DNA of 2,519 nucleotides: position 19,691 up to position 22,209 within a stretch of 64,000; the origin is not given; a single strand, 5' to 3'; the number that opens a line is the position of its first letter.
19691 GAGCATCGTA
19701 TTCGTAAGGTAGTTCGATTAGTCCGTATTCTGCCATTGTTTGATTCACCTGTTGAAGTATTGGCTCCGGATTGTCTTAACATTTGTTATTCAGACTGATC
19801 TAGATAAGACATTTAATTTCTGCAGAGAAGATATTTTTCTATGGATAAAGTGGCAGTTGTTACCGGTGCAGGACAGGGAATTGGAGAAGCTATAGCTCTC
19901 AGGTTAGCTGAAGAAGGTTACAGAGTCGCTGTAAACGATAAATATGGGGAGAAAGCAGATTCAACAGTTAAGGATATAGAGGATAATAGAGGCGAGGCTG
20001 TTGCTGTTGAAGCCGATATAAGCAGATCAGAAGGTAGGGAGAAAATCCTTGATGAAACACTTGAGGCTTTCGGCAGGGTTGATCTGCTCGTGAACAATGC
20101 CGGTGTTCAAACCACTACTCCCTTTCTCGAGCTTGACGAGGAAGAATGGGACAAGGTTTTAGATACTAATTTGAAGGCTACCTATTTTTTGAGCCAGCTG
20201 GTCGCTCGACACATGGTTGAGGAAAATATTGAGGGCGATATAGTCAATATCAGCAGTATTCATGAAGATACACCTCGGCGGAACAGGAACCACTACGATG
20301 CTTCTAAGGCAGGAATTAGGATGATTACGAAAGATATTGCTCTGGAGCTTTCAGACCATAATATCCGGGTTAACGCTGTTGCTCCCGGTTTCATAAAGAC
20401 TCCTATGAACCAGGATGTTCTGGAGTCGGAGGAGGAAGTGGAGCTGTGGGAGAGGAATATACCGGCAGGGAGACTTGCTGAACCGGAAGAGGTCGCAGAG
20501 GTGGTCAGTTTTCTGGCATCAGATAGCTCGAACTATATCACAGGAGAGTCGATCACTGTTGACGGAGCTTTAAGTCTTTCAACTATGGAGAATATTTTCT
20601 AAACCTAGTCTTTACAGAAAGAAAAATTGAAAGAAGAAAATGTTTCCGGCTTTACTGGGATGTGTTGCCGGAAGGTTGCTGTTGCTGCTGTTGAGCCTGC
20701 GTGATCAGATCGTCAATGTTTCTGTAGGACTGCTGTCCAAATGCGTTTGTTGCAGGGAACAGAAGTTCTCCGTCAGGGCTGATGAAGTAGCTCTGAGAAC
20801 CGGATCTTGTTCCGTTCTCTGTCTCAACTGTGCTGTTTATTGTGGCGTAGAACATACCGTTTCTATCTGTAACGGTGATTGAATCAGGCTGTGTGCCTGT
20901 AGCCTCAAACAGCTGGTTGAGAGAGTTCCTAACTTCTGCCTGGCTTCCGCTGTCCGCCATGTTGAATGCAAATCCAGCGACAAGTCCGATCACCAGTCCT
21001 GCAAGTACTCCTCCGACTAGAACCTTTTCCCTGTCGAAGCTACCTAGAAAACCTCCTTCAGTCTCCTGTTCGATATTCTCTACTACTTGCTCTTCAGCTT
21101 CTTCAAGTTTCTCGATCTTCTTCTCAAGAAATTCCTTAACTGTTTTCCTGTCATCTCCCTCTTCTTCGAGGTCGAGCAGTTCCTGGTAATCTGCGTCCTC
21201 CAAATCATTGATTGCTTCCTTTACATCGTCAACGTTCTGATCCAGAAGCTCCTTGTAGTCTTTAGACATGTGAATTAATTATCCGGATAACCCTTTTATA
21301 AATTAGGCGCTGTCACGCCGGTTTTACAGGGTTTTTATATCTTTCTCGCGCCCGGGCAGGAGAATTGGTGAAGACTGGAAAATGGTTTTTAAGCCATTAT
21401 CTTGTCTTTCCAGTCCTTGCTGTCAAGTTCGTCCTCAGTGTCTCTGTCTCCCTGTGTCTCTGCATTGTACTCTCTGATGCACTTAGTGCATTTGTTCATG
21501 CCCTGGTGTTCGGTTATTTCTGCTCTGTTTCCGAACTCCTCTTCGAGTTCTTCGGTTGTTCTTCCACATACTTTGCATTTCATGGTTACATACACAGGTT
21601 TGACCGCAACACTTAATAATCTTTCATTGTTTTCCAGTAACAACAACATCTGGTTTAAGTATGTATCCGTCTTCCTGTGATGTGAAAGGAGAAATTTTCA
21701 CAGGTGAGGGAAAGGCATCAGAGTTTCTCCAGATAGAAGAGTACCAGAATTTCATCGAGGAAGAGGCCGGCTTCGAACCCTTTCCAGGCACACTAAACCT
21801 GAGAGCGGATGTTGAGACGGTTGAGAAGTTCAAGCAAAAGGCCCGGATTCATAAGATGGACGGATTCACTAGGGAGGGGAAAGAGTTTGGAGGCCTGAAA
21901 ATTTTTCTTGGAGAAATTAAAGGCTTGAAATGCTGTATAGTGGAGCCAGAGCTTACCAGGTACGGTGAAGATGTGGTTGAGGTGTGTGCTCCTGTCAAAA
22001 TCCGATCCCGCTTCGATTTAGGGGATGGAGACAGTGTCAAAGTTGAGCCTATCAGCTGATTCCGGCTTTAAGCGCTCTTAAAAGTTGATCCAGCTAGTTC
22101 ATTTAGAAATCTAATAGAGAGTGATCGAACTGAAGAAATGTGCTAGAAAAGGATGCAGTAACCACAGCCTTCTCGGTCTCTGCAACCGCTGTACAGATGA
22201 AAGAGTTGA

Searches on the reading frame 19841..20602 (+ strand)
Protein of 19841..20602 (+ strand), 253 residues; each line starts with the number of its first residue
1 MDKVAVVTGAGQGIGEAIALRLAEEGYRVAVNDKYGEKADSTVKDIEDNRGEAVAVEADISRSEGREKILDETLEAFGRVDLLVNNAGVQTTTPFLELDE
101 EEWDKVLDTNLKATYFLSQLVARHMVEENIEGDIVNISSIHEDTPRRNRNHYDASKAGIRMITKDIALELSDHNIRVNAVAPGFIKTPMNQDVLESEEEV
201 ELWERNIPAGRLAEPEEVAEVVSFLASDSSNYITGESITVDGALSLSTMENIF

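Call 61: search_protein_families(library=pfam, proteins=[window:19841-20602:+], max_evalue=0.01)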
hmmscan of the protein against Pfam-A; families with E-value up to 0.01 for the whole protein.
window:19841-20602:+ (253 aa): 7 families
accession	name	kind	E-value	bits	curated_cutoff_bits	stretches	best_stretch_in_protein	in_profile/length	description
PF13561.12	adh_short_C2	-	8.9e-67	225.5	27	1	9-242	1-233/236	Enoyl-(Acyl carrier protein) reductase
PF00106.31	adh_short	-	1.6e-61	207.6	26.6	1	3-196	1-193/195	short chain dehydrogenase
PF08659.16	KR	-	2.9e-11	44.1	22.6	1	6-126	4-128/180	KR domain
PF23441.1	SDR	-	0.0004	20.3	27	1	35-244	41-255/258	SDR-like rossmann domain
PF01370.27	Epimerase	-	0.0011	18.9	20.9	1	6-165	2-155/240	NAD dependent epimerase/dehydratase family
PF02737.24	3HCDH_N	-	0.0053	17.1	22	0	4-55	2-51/180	3-hydroxyacyl-CoA dehydrogenase, NAD binding domain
PF16363.11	GDP_Man_Dehyd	-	0.0094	15.9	27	0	139-166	140-167/332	GDP-mannose 4,6 dehydratase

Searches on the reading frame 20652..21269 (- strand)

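Call 61: search_protein_families(library=pfam, proteins=[window:20652-21269:-], max_evalue=0.01)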
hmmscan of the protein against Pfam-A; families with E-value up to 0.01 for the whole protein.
window:20652-21269:- (205 aa): 1 family
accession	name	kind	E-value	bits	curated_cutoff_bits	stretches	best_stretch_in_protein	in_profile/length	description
PF17279.8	DUF5344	-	0.0087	17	27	0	2-29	56-83/87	Family of unknown function (DUF5344)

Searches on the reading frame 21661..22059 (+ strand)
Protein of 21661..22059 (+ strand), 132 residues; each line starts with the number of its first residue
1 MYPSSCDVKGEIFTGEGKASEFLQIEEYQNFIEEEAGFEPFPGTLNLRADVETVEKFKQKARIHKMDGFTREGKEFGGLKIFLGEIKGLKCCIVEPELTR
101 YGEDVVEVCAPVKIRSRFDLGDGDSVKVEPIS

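Call 61: search_protein_families(library=pfam, proteins=[window:21661-22059:+], max_evalue=0.01)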
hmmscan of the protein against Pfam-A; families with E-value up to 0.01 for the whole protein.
window:21661-22059:+ (132 aa): 1 family
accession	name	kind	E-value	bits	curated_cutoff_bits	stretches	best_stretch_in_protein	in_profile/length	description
PF01982.22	CTP-dep_RFKase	-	4e-30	104.7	25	1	12-129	1-120/121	Domain of unknown function DUF120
